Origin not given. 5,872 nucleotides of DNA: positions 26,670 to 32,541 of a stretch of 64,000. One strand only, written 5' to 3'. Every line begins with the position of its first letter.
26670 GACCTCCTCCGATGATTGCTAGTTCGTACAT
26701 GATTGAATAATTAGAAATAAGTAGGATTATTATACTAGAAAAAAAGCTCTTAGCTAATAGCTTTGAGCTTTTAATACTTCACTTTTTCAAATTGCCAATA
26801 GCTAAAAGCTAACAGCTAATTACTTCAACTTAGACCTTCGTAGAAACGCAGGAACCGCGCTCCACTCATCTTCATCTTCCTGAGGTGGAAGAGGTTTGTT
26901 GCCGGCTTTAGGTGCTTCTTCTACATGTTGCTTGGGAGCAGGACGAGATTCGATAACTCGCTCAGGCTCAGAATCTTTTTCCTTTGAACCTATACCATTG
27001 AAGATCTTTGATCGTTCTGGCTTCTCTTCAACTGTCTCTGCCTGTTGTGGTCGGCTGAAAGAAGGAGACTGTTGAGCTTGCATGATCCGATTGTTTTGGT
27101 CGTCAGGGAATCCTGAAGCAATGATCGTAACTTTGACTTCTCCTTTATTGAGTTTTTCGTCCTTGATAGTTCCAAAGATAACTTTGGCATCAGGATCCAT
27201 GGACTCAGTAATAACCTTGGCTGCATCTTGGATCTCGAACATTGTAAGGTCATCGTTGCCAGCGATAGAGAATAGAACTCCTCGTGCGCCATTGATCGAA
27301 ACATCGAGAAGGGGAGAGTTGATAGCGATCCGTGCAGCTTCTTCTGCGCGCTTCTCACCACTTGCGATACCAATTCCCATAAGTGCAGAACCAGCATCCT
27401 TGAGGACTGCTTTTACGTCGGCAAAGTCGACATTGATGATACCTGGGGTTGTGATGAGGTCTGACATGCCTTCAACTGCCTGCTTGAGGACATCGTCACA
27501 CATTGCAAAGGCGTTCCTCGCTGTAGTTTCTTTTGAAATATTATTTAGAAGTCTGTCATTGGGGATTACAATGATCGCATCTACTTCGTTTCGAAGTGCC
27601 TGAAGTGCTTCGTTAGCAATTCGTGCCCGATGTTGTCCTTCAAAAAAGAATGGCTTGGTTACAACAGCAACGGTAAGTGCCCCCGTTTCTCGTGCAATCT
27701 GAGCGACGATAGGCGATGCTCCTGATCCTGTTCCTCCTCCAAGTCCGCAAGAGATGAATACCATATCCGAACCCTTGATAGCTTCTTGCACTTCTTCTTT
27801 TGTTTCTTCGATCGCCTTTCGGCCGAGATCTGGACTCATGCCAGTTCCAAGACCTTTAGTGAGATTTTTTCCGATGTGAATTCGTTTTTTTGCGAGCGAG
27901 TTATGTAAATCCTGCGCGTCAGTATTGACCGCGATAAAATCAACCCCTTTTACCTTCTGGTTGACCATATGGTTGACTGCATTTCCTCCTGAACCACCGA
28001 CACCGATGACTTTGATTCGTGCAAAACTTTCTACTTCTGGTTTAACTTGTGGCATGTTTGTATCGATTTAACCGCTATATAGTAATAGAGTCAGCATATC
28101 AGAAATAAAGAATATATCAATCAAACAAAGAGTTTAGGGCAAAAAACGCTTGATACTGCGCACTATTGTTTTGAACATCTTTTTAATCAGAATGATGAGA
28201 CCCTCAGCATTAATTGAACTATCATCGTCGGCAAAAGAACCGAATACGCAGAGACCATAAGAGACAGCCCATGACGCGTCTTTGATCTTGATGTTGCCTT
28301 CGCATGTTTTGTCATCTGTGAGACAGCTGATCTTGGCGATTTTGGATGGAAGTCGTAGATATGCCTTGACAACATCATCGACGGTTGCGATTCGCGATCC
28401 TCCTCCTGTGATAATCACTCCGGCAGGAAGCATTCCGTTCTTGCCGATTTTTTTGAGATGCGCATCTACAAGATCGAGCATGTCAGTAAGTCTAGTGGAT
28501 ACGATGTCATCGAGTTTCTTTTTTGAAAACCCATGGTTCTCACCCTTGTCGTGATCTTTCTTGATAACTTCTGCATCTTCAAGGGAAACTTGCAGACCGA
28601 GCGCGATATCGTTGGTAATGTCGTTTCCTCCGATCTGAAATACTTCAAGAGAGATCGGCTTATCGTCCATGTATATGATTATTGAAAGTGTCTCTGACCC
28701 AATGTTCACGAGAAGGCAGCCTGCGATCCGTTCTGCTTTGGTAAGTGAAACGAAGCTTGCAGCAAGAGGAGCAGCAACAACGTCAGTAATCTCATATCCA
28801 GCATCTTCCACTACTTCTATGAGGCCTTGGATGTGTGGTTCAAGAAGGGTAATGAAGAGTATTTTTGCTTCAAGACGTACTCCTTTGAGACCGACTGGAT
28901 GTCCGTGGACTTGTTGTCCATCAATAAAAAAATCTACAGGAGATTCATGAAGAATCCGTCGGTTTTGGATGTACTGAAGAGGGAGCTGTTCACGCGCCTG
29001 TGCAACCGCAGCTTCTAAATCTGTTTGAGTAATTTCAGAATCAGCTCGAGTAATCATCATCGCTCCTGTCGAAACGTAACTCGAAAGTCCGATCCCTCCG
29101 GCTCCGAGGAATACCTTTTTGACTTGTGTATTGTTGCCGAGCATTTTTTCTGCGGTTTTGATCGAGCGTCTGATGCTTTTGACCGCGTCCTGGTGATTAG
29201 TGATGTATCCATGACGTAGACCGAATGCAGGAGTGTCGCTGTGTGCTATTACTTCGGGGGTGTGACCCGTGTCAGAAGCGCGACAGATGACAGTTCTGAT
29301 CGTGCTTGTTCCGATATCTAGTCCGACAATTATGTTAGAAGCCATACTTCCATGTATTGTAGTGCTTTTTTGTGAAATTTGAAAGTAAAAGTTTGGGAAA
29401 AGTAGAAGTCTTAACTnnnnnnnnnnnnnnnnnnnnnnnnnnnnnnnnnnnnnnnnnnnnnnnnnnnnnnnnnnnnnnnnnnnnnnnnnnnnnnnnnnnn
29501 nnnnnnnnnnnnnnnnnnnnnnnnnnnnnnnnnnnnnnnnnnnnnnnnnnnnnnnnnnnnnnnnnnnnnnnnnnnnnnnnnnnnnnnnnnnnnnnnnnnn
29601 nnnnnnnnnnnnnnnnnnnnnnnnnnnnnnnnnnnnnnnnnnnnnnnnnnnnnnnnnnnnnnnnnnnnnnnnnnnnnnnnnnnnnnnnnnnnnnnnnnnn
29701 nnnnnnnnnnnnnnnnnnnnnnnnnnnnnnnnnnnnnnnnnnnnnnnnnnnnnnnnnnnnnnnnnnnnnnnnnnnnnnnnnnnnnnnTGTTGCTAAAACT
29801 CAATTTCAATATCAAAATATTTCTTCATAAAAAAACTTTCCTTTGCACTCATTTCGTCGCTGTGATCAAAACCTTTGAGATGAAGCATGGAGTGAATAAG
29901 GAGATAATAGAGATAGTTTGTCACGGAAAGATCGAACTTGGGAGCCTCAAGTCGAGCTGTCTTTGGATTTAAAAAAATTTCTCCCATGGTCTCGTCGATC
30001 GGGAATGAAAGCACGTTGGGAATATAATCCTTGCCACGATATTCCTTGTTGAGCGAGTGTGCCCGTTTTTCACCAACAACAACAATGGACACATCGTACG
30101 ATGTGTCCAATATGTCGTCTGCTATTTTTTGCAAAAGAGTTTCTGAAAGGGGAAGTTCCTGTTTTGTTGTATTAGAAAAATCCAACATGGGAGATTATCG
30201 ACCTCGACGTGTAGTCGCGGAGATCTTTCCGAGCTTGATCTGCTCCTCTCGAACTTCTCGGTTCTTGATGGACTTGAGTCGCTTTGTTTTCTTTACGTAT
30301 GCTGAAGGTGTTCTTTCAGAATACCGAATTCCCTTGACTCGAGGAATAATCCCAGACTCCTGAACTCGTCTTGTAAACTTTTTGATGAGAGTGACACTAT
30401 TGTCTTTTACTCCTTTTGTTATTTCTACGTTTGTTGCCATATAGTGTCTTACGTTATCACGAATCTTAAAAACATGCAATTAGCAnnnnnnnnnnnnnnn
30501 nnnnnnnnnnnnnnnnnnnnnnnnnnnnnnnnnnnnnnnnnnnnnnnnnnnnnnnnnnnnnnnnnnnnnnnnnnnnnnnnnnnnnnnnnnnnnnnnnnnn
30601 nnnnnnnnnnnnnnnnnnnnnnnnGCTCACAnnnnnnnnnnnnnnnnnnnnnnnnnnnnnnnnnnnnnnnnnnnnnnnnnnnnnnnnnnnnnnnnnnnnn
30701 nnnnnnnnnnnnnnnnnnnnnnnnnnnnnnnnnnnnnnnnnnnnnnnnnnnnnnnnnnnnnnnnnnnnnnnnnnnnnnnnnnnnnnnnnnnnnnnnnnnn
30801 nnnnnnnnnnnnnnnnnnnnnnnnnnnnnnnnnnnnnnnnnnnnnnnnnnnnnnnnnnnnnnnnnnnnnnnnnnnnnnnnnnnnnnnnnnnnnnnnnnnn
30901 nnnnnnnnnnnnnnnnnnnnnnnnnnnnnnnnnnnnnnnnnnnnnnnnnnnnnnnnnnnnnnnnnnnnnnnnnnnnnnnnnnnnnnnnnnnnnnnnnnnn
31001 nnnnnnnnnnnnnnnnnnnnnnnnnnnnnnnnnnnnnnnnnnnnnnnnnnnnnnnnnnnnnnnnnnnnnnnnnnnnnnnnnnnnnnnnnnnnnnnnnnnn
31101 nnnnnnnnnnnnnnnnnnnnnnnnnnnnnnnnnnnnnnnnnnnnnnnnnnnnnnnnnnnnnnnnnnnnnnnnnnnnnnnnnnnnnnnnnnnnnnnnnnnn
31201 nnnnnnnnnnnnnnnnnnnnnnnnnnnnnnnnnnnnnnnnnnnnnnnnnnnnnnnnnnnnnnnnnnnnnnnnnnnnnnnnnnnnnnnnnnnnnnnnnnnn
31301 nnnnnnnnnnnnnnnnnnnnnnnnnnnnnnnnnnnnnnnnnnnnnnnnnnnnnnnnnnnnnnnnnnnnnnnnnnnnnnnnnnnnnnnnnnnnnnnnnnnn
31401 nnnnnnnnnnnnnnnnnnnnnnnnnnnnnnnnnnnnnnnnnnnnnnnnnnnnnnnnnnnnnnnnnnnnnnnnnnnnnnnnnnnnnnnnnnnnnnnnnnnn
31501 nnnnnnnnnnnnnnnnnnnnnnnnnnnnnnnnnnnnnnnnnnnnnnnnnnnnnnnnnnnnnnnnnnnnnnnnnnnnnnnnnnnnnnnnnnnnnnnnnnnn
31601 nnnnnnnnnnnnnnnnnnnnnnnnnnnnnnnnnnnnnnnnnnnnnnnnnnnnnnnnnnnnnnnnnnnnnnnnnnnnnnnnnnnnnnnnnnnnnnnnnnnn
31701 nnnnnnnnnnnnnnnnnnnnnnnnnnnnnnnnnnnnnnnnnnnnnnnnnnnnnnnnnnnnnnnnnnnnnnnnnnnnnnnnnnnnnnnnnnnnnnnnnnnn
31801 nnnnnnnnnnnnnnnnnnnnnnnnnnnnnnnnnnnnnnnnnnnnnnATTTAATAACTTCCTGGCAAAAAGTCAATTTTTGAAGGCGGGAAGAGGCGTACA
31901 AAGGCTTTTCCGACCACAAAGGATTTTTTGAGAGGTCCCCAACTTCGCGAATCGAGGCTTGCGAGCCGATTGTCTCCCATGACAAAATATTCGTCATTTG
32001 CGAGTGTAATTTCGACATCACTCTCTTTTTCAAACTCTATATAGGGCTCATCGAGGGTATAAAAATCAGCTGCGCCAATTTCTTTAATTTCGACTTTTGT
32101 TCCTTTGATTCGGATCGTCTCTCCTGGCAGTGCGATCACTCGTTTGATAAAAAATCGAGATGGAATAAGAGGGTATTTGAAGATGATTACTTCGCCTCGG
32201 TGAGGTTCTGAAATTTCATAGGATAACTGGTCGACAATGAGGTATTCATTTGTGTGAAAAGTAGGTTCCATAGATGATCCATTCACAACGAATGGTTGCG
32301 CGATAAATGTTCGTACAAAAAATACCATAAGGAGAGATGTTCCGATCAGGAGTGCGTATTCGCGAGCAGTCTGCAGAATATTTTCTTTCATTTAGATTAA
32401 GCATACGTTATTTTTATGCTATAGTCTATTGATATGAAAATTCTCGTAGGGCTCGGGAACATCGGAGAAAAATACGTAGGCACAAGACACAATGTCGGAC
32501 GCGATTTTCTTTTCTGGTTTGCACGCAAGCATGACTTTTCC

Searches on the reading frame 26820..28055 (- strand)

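Call 18: search_protein_families(library=pfam, proteins=[window:26820-28055:-], max_evalue=0.001)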
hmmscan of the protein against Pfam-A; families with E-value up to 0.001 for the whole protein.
window:26820-28055:- (411 aa): 2 families
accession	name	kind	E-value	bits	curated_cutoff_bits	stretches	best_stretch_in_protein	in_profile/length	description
PF00091.31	Tubulin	-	2.6e-48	165.3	33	1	13-173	1-189/190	Tubulin/FtsZ family, GTPase domain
PF12327.13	FtsZ_C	-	1.6e-31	108.9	27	1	222-316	1-94/95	FtsZ family, C-terminal domain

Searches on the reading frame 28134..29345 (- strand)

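Call 18: search_protein_families(library=pfam, proteins=[window:28134-29345:-], max_evalue=0.001)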
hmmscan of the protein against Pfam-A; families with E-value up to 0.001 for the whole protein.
window:28134-29345:- (403 aa): 4 families
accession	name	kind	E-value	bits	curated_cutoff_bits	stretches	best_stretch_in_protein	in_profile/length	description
PF14450.12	FtsA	-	1.5e-20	74.3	31.8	1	212-351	2-114/127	Cell division protein FtsA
PF02491.25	SHS2_FTSA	-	5.8e-13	49.4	25.4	1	87-166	4-79/79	SHS2 domain inserted in FTSA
PF11104.14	PilM_2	-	8.3e-09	35.3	27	1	200-366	172-336/340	Type IV pilus assembly protein PilM;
PF06723.19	MreB_Mbl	-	0.00018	20.9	27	0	274-339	238-306/327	MreB/Mbl protein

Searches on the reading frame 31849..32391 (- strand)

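Call 18: search_protein_families(library=pfam, proteins=[window:31849-32391:-], max_evalue=0.001)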
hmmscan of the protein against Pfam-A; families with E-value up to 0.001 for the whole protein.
window:31849-32391:- (180 aa): 2 families
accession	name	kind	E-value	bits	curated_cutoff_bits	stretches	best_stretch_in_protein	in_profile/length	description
PF10502.14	Peptidase_S26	-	3e-43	148.1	22.9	1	10-167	2-167/168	Signal peptidase, peptidase S26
PF00717.28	Peptidase_S24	-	9.4e-05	22.5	23.3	1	35-96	39-92/116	Peptidase S24-like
